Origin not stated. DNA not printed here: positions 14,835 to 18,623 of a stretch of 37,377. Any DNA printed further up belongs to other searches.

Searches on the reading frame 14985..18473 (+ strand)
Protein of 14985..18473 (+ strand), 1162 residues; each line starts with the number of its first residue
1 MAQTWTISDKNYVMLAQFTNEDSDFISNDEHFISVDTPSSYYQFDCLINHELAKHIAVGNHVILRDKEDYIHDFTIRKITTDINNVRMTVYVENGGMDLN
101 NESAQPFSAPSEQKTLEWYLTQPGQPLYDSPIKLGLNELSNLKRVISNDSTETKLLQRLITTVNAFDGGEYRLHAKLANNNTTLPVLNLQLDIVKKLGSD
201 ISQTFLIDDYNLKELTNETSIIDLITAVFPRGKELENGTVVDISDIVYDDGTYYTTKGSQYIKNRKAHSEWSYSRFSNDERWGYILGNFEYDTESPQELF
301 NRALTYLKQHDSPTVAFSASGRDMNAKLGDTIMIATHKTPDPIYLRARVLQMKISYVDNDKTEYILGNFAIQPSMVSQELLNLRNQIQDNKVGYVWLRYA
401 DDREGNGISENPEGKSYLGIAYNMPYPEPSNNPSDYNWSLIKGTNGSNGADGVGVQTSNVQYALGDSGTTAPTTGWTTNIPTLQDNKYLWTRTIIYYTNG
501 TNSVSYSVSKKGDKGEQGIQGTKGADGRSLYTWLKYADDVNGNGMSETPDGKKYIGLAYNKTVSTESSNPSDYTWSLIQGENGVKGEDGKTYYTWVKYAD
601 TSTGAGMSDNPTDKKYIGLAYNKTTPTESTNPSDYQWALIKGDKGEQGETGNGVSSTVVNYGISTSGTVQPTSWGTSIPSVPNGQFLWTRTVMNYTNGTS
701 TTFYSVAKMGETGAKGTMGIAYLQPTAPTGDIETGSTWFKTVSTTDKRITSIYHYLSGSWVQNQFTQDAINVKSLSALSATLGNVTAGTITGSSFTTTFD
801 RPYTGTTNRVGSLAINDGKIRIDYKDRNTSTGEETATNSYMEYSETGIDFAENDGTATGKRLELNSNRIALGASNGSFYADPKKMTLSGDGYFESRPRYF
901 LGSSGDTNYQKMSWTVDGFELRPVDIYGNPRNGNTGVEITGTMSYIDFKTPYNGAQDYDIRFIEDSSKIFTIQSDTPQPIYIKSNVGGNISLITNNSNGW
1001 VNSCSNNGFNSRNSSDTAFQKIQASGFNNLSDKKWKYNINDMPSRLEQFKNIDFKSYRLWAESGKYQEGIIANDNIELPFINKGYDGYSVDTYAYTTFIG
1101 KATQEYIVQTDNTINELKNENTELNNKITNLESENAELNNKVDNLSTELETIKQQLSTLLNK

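Call 9: search_dna_similar(query=window:14985-18473:+, collection=phages, mode=protein, max_rows=15)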
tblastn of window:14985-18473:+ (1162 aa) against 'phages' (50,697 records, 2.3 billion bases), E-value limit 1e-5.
Records with a match: 749; places in all: 1403; records where one place covers at least 80% of the query: 0.
Best place of each record, by identity: 60-80% 1; <60% 748.
By first word of the organism name: Streptococcus 439; Enterococcus 115; Vibrio 44; Lactobacillus 38; Lactococcus 38; Bacteriophage 22; Lacticaseibacillus 12; uncultured 8; Ruminococcus 7; Oenococcus 6; and 13 more.
By host as written in the record: Streptococcus thermophilus 158; - 99; Enterococcus faecalis 34; Enterococcus faecium 17; Lactococcus lactis 15; Lactobacillus paracasei 12; Lactococcus lactis SMQ-86 10; Streptococcus thermophilus ST47795 10; and 248 more.
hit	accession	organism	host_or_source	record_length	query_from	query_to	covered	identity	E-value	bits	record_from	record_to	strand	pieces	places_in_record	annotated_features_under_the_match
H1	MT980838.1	Ruminococcus phage phiRg519T2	[Ruminococcus] gnavus ATCC 29149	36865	42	785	64%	33.4%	1e-50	351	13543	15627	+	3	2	gp15: tail fiber protein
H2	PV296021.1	Enterococcus phage fHoEfm07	Enterococcus faecium #5864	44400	51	716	57%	31.0%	6e-20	266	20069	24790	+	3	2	structural protein | minor tail protein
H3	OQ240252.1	Latilactobacillus phage TMW 1.591 P1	Latilactobacillus curvatus TMW 1.591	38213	28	678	51%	33.5%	4e-48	284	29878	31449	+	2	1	host interaction protein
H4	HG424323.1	Streptococcus phage 20617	Streptococcus thermophilus DSM 20617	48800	6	720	62%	27.4%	1e-14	165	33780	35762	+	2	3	pca2: phage capsid and scaffold protein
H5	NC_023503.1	Streptococcus phage 20617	Streptococcus thermophilus DSM 20617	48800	6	720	62%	27.4%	1e-14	165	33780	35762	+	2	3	pca2: tail fiber protein and host specificity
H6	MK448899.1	Streptococcus phage Javan288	Streptococcus macedonicus 33MO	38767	68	719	56%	29.9%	2e-34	236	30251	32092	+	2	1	tail assembly protein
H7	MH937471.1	Streptococcus phage CHPC927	Streptococcus thermophilus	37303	1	731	63%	26.6%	6e-17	174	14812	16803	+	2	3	capsid and scaffold protein | tail assembly protein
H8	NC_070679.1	Streptococcus phage CHPC927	Streptococcus thermophilus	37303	1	731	63%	26.6%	6e-17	174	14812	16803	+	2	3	virion structural protein | distal tail protein Dit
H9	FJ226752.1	Streptococcus phage ALQ13.2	Streptococcus thermophilus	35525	6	731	62%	26.7%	7e-35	152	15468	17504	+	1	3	receptor-binding protein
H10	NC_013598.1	Streptococcus phage ALQ13.2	Streptococcus thermophilus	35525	6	731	62%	26.7%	7e-35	152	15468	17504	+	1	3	tail fiber protein and host specificity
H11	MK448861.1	Streptococcus phage Javan174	Streptococcus entericus DSM_14446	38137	74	724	55%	30.1%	6e-23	263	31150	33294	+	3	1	tail assembly protein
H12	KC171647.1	Lactobacillus phage PL-1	Lactobacillus paracasei 27139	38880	29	651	54%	30.9%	3e-61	236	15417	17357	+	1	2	host interaction protein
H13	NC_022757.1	Lactobacillus phage PL-1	Lactobacillus paracasei 27139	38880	29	651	54%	30.9%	3e-61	236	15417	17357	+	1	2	tail fiber protein and host specificity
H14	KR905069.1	Lactobacillus phage iLp84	Lactobacillus paracasei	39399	29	651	54%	30.9%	3e-61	236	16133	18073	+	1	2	tail assembly protein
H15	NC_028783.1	Lactobacillus phage iLp84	Lactobacillus paracasei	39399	29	651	54%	30.9%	3e-61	236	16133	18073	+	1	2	tail fiber protein and host specificity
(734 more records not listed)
